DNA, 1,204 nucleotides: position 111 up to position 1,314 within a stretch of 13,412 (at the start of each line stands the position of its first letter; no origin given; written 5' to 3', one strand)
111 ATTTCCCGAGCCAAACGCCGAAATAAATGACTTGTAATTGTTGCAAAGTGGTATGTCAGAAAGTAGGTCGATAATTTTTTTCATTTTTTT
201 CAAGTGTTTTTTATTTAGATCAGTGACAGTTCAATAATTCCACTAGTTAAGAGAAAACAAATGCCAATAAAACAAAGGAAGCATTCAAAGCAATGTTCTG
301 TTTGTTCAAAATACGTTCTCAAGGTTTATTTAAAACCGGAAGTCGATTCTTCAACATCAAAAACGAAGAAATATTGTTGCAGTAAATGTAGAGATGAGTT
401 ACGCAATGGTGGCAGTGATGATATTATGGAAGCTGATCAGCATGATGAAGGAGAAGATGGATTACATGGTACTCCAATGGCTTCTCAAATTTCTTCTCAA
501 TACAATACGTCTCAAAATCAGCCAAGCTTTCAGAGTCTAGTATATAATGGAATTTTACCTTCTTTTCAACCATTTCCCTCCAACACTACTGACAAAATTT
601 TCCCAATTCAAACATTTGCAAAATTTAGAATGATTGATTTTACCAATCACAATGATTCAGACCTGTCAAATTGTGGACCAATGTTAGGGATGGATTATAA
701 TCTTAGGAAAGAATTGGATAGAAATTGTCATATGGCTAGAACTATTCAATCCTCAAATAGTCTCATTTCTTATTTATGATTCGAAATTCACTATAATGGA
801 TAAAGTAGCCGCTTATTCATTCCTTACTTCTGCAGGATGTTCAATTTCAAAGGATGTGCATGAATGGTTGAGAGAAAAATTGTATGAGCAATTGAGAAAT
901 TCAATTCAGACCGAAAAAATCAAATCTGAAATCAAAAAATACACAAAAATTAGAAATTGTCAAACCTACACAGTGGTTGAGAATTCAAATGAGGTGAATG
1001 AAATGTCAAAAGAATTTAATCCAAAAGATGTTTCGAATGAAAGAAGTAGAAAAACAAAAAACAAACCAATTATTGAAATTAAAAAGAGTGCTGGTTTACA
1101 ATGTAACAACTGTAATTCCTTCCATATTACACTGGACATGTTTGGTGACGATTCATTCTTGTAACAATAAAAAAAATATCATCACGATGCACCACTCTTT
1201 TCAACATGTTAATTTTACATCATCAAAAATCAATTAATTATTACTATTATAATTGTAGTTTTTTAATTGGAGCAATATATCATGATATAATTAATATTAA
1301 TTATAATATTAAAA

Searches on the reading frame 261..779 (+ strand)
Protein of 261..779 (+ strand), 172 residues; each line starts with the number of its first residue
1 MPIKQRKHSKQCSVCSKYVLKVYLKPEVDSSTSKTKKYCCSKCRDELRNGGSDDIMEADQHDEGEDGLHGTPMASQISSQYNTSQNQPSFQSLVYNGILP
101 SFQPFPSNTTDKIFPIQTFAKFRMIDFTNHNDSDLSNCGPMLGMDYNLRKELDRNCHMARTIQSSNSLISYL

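Call 9: search_protein_families(library=pfam, proteins=[window:261-779:+], max_evalue=0.01)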
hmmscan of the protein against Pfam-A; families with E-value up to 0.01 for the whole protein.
window:261-779:+ (172 aa): 0 families

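Call 29: search_protein_families(library=pfam, proteins=[window:261-779:+], max_evalue=5)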
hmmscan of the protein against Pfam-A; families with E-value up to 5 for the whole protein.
window:261-779:+ (172 aa): 1 family
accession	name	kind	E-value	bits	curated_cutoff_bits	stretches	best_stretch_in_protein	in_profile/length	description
PF06467.20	zf-FCS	-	0.2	11.9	22.4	1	10-45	5-37/39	MYM-type Zinc finger with FCS sequence motif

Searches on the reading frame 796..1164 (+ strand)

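Call 9: search_protein_families(library=pfam, proteins=[window:796-1164:+], max_evalue=0.01)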
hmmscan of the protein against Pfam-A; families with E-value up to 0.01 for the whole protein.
window:796-1164:+ (122 aa): 0 families

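Call 29: search_protein_families(library=pfam, proteins=[window:796-1164:+], max_evalue=5)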
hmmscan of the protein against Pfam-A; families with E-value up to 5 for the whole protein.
window:796-1164:+ (122 aa): 4 families
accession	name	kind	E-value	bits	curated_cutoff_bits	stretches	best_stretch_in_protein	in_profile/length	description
PF00373.23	FERM_M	-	0.023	15.5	23.8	1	22-98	8-85/112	FERM central domain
PF05003.17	DUF668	-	0.14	13.1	24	1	18-70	25-76/89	Protein of unknown function (DUF668)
PF14599.11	zinc_ribbon_6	-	0.4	11.1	27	1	99-109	46-56/59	Zinc-ribbon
PF16278.11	zf-C2HE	-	0.79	10.6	30.1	0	77-109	13-46/63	C2HE / C2H2 / C2HC zinc-binding finger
